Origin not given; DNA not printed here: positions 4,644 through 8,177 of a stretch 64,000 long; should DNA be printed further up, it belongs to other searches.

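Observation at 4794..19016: Six-gene co-directional locus (SNF2 + DUF4391 + N6A MTase + Type III Res + two DUF1998 helicases): a hybrid that fits neither Type III R-M nor DISARM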

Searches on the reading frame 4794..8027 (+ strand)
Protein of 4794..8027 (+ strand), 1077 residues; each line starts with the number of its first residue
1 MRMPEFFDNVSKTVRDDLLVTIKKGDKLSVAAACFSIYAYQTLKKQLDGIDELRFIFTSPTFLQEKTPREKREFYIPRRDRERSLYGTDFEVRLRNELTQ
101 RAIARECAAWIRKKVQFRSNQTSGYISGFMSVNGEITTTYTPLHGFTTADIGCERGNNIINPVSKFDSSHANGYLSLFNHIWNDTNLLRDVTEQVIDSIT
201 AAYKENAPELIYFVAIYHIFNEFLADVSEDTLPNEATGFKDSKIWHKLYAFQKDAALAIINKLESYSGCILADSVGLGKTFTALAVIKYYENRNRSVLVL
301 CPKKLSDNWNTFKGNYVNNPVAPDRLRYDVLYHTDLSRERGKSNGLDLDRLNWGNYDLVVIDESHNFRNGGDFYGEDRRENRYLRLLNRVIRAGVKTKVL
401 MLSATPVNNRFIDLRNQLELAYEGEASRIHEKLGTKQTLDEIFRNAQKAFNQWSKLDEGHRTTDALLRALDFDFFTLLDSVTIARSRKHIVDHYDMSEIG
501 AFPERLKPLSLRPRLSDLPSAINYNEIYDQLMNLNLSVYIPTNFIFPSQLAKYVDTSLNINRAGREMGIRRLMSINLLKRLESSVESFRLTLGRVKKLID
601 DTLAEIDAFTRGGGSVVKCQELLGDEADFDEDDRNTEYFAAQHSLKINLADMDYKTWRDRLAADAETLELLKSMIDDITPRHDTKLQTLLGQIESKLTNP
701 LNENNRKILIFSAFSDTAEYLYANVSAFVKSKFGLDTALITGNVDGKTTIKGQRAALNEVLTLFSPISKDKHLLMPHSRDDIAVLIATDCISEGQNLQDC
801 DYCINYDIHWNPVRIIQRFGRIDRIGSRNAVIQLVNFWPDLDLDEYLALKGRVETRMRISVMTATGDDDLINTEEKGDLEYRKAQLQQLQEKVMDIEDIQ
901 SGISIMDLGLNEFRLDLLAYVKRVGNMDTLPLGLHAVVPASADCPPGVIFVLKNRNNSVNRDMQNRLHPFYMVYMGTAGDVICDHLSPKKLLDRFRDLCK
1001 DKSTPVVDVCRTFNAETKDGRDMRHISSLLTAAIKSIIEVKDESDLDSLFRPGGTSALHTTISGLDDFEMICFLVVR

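Call 3: search_protein_families(library=pfam, proteins=[window:4794-8027:+], max_evalue=0.01)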
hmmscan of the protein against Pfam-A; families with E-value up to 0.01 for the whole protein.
window:4794-8027:+ (1077 aa): 4 families
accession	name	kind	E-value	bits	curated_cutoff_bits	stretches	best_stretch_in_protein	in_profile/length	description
PF00271.37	Helicase_C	-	2.2e-14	54.1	23.5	1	698-826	10-110/110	Helicase conserved C-terminal domain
PF00176.29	SNF2-rel_dom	-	1.8e-10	40.8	24.9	1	260-318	9-75/290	SNF2-related domain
PF04851.21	ResIII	-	2.2e-08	34.6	22.5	1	247-406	3-162/164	Type III restriction enzyme, res subunit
PF00270.35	DEAD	-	5.9e-05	23.3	26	0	353-407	115-161/167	DEAD/DEAH box helicase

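Call 4: search_protein_families(library=padloc, proteins=[window:4794-8027:+], max_evalue=0.001)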
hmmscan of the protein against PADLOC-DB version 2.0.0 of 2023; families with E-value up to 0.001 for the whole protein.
window:4794-8027:+ (1077 aa): 43 families (the best 25 are shown)
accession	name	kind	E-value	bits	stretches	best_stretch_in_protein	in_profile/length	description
PDLC01075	C3a139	-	4.4e-120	400.6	1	177-1075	163-946/948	HKD+Snf2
PDLC02621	DrmD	-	1.3e-36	124.3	2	548-840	374-638/1040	DrmD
PDLC02619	DrmD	-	7.1e-29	98.5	2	681-834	388-542/872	DrmD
PDLC02623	DrmD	-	2.8e-26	89.6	1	681-847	508-645/1040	DrmD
PDLC00659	HmaA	-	5.2e-25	85.5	1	575-834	374-618/1176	SNF2 helicase / DEAD-box helicase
PDLC02500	BrxHI|BrxHII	-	6.3e-24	82.6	1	665-837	440-584/933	BrxHI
PDLC03830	ZacC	-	8.5e-24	82.2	3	325-423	229-301/1019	-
PDLC02193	PLD_Helicase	-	4.5e-22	76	1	668-883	652-856/905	-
PDLC02843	DpdE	-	7.7e-21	71.7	2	247-410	158-301/1091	DpdE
PDLC02632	DrmD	-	1.7e-20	71.1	2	550-833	376-632/662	DrmD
PDLC02572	DrmA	-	5.5e-19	65.6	2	663-831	474-627/1043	DrmA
PDLC02504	BrxHI|BrxHII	-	2.9e-18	63.2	1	565-837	365-592/971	BrxHII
PDLC04556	PDC-M27C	-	4.7e-18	62.9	2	249-311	37-102/892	-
PDLC02840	DpdE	-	4.8e-17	59.5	2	669-834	525-663/1091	DpdE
PDLC02633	DrmD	-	3.4e-15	53.1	1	661-839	482-642/839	DrmD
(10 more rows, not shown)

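Call 11: search_protein_families(library=ncbifam, proteins=[window:4794-8027:+], max_evalue=0.001)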
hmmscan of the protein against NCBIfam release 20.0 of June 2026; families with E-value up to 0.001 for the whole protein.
window:4794-8027:+ (1077 aa): 13 families
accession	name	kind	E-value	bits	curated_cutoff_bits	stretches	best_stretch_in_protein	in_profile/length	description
NF038317.1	DISARM_DrmD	equivalog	8.2e-45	153.5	610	2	549-840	359-623/1021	DISARM system SNF2-like helicase DrmD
NF042964.1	phospholipD_antiphage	equivalog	1.3e-31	109.8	1100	3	637-882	635-849/895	phospholipase D-like domain-containing anti-phage protein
NF038318.1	DISARM_DrmD_b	equivalog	3.4e-28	98.2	950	2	681-834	385-539/868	DISARM system SNF2-like helicase DrmD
NF041062.1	DpdE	equivalog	3.9e-26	91.3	500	2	270-410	174-301/1048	protein DpdE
NF003426.0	PRK04914.1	equivalog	6.8e-12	44.4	576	1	782-832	548-598/959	RNA polymerase-associated protein RapA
NF053675.1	pilus_reg_Snf2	equivalog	1.1e-10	40.2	1100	1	225-311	562-648/1029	pilus expression-regulating Snf2 family helicase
NF041790.1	anti-phage_ZorD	equivalog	1e-08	33.6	1500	1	264-311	602-652/1035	type I Zorya anti-phage system protein ZorD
NF010337.0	PRK13766.1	equivalog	1.6e-08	33.2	610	1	660-885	326-525/781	Hef nuclease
TIGR04095.1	dnd_restrict_1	equivalog_domain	7.4e-07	28.5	600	0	247-316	8-77/451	DNA phosphorothioation system restriction enzyme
NF058637.1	helic_SCO1167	equivalog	3.3e-06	25.4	1200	1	257-311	478-536/932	SCO1167/SCO6262 family helicase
NF053631.1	RNA_helic_CshA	equivalog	2.1e-05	23.6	646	1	771-837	277-343/434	degradosome RNA helicase CshA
NF008394.0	PRK11192.1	equivalog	2.2e-05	23.5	507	1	779-836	295-352/441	ATP-dependent RNA helicase SrmB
NF008744.0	PRK11776.1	equivalog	0.0001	21.1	524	1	774-836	285-347/460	ATP-dependent RNA helicase DbpA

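Call 33: search_dna_similar(query=window:4794-8027:+, collection=plasmids, mode=protein, max_rows=60, max_evalue=1e-30)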
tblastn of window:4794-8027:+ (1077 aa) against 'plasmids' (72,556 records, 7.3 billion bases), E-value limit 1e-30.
Records with a match: 125; places in all: 129; records where one place covers at least 80% of the query: 110.
Best place of each record, by identity: <60% 125.
By first word of the organism name: Listeria 20; Enterococcus 18; Bacillus 15; Escherichia 14; Acinetobacter 11; Lactococcus 5; Rhodococcus 4; Vibrio 3; Aeromonas 2; Citrobacter 2; and 30 more.
By predicted mobility (MOB-suite, as given by PLSDB): non-mobilizable 52; mobilizable 46; conjugative 27.
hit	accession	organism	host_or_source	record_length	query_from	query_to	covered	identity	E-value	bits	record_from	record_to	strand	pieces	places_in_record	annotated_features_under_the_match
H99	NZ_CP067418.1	Aeromonas media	cell culture,water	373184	2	1077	100%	54.8%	0e+0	1165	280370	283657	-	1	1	SNF2-related protein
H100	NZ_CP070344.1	Variovorax sp. PDNC026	cell culture,Plastic debris in ...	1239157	2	1077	100%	54.3%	0e+0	1145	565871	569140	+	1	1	none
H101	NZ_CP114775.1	Raoultella planticola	Homo sapiens,cell ...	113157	5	1077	100%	54.1%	0e+0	1138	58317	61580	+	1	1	SNF2-related protein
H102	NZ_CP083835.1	Enterobacter asburiae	Homo sapiens,sputum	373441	5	1077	100%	53.9%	0e+0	1139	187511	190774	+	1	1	helicase-related protein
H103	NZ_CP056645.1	Citrobacter freundii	culture,Freshwater sample from ...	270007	5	1077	100%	53.9%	0e+0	1139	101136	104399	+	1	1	helicase-related protein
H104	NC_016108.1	Methylotuvimicrobium alcaliphilum 20Z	-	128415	6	1077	100%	53.8%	0e+0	1132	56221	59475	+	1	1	SNF2-related protein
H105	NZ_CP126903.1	Mycolicibacterium vanbaalenii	cell culture,soil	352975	8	1076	99%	53.9%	0e+0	1108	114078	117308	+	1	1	helicase-related protein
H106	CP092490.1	Endozoicomonas sp. Mp262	Meretrix meretrix,whole organism,sea ...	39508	5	1077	100%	53.6%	0e+0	1124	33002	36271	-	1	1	record has no annotation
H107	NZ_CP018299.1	Photobacterium damselae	Turbot,Dieseased fish,heart blood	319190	8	1077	99%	53.6%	0e+0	1140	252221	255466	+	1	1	helicase-related protein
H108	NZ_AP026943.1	Citrobacter freundii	Mastacembelus,gut contents of ...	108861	5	1077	100%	53.4%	0e+0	1126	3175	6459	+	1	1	SNF2-related protein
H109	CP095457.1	Escherichia coli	pig,cell culture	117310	5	1077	100%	53.4%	0e+0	1124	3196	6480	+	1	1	SNF2-related protein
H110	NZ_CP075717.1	Escherichia coli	Sus scrofa,water sample,wastewater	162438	5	1077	100%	53.4%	0e+0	1124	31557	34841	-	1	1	SNF2-related protein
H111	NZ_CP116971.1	Escherichia coli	Sus scrofa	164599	5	1077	100%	53.4%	0e+0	1124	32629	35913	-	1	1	SNF2-related protein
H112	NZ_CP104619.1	Escherichia coli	cell culture,chicken feces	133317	5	1077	100%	53.4%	0e+0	1124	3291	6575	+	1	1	SNF2-related protein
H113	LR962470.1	Enterococcus faecalis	-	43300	7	1077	99%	53.4%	0e+0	1085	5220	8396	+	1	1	none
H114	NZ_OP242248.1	Escherichia coli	Homo sapiens,stool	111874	5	1077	100%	53.3%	0e+0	1123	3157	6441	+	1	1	SNF2-related protein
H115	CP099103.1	Escherichia coli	culture,Pooled sediment sample ...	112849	5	1077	100%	53.3%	0e+0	1123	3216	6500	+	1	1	SNF2-related protein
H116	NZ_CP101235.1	Escherichia coli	Homo sapiens,cell culture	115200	5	1077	100%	53.3%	0e+0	1123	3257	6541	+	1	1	SNF2-related protein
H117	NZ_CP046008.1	Escherichia coli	swine,mixed culture,feces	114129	5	1077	100%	53.3%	0e+0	1123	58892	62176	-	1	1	SNF2-related protein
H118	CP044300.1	Escherichia coli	Pork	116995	5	1077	100%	53.3%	0e+0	1123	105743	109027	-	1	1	ATP-dependent helicase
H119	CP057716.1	Escherichia coli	culture,Pooled pig faecal samples ...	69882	5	1077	100%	53.3%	0e+0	1122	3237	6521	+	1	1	DEAD/DEAH box helicase family protein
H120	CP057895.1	Escherichia coli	culture,Pooled cattle faecal samples ...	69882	5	1077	100%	53.3%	0e+0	1122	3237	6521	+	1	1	DEAD/DEAH box helicase family protein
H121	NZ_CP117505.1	Enterococcus faecalis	culture,feces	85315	7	1077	99%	53.3%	0e+0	1082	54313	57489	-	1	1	helicase-related protein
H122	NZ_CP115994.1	Enterococcus faecalis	faeces,pure culture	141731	7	1077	99%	53.3%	0e+0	1082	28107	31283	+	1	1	helicase-related protein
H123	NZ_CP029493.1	Escherichia coli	Homo sapiens,fecal sample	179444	5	1077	100%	53.1%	0e+0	1120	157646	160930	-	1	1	SNF2-related protein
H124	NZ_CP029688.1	Escherichia coli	single strain,air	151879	5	1077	100%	53.1%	0e+0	1120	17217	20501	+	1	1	SNF2-related protein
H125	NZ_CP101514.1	Escherichia coli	migratory bird,feces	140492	5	1077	100%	53.1%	0e+0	1120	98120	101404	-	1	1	SNF2-related protein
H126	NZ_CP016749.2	Lactococcus cremoris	Single cell,Dairy fermentation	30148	7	1077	99%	53.1%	0e+0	1090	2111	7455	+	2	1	istA: IS21-like element IS712 family transposase | SNF2-related protein | istB: IS21-like element IS712 family helper ATPase IstB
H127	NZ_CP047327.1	Enterococcus faecium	animal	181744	7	1077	99%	53.1%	0e+0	1090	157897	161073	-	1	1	helicase-related protein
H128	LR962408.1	Enterococcus faecalis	-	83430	7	1077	99%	53.1%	0e+0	1087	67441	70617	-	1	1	none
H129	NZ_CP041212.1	Listeria monocytogenes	-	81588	7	1077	99%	53.1%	0e+0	1082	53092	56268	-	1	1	helicase-related protein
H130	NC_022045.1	Listeria monocytogenes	Environment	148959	7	1077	99%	53.1%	0e+0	1082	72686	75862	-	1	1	helicase-related protein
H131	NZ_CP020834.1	Listeria monocytogenes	food,wiener sausage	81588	7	1077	99%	53.1%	0e+0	1082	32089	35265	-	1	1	helicase-related protein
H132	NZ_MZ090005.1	Listeria monocytogenes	-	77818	7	1077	99%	53.1%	0e+0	1082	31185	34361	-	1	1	helicase-related protein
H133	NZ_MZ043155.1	Listeria monocytogenes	-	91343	7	1077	99%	53.1%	0e+0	1082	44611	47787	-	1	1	helicase-related protein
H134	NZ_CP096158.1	Listeria monocytogenes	food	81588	7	1077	99%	53.1%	0e+0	1082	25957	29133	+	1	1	helicase-related protein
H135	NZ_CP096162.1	Listeria monocytogenes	Homo sapiens,blood,human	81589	7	1077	99%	53.1%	0e+0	1082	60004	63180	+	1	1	helicase-related protein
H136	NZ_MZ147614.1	Listeria innocua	-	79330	7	1077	99%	53.1%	0e+0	1078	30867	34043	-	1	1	helicase-related protein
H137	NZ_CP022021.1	Listeria monocytogenes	environmental,environmental swab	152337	7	1077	99%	53.0%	0e+0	1081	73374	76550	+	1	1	helicase-related protein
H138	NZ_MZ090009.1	Listeria monocytogenes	-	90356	7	1077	99%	53.0%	0e+0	1081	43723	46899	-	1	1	helicase-related protein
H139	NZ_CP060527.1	Listeria monocytogenes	-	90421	7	1077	99%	53.0%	0e+0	1081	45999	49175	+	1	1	helicase-related protein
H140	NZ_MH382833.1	Listeria welshimeri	food product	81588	7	1077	99%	53.0%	0e+0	1081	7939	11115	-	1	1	helicase-related protein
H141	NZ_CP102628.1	Listeria innocua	cow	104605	7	1077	99%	53.0%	0e+0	1075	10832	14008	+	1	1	helicase-related protein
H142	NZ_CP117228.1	Listeria innocua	whole organism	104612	7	1077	99%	53.0%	0e+0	1075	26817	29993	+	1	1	helicase-related protein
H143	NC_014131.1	Leuconostoc kimchii IMSNU 11154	-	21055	7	1077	99%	53.0%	0e+0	1066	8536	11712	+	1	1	helicase-related protein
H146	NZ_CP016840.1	Brochothrix thermosphacta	cell culture,poultry meat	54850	7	1077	99%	52.8%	0e+0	1077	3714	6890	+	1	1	helicase-related protein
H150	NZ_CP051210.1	Acinetobacter sp. NEB149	cell culture,R.J.Roberts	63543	5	1076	100%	51.9%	0e+0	1077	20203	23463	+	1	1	helicase-related protein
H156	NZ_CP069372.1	Neotabrizicola shimadae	microbial biofilm,biofilm, Nakabusa ...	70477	8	1077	99%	51.6%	0e+0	1069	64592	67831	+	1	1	helicase-related protein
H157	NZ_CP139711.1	Sulfitobacter sp. OXR-159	Bacterial Culture,hydrothermal vent ...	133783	8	1077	99%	51.5%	0e+0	1073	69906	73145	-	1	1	helicase-related protein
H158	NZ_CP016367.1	Phaeobacter porticola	cell culture,barnacle at wood pile-on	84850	8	1077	99%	51.4%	0e+0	1070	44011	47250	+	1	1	helicase-related protein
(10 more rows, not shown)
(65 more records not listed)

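Call 41: search_solved_structures(query=window:4794-8027:+, max_evalue=0.001)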
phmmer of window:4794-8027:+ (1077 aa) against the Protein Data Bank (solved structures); distinct sequences matched with E-value up to 0.001: 29.
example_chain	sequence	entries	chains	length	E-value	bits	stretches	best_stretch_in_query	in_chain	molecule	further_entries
8v4y_W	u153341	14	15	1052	1.8e-07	33.2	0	232-311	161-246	SWI/SNF-related matrix-associated actin-dependent regulator of chromatin subfamily A membe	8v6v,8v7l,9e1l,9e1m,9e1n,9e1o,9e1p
6ne3_W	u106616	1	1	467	2.4e-07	32.7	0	244-311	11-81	SWI/SNF-related matrix-associated actin-dependent regulator of chromatin subfamily A membe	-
6jyl_K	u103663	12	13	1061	1.7e-06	30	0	265-414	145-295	ISWI chromatin-remodeling complex ATPase ISW1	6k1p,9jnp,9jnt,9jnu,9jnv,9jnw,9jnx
6iro_L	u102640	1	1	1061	1.7e-06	30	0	265-414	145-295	ISWI chromatin-remodeling complex ATPase ISW1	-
7x3t_V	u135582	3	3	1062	1.7e-06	30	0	265-414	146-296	ISWI chromatin-remodeling complex ATPase ISW1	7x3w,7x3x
9lj2_K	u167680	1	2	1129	2e-06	29.7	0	265-414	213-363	ISWI chromatin-remodeling complex ATPase ISW1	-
5hzr_A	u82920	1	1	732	8.1e-06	27.7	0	784-866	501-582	SNF2-family ATP dependent chromatin remodeling factor like protein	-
6pwf_K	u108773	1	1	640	2.3e-05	26.2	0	780-894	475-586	chromatin remodeling factor ISWI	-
8so8_A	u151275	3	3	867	3e-05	25.8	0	782-830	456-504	RNA polymerase-associated protein RapA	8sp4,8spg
6bog_A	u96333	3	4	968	4e-05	25.4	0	782-830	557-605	RNA polymerase-associated protein RapA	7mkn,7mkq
7m8e_F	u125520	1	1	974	4.1e-05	25.4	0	782-830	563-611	RNA polymerase-associated protein RapA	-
4s20_K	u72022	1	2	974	4.2e-05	25.3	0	782-830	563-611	RNA polymerase-associated protein RapA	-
1z63_A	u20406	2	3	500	5.3e-05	25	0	258-338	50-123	Helicase of the snf2/rad54 family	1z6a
23cp_K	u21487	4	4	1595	6.6e-05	24.7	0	784-869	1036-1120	WD40 repeat-containing protein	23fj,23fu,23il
7otq_K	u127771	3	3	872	8.2e-05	24.4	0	250-311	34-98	Chromodomain-helicase-DNA-binding protein 1-like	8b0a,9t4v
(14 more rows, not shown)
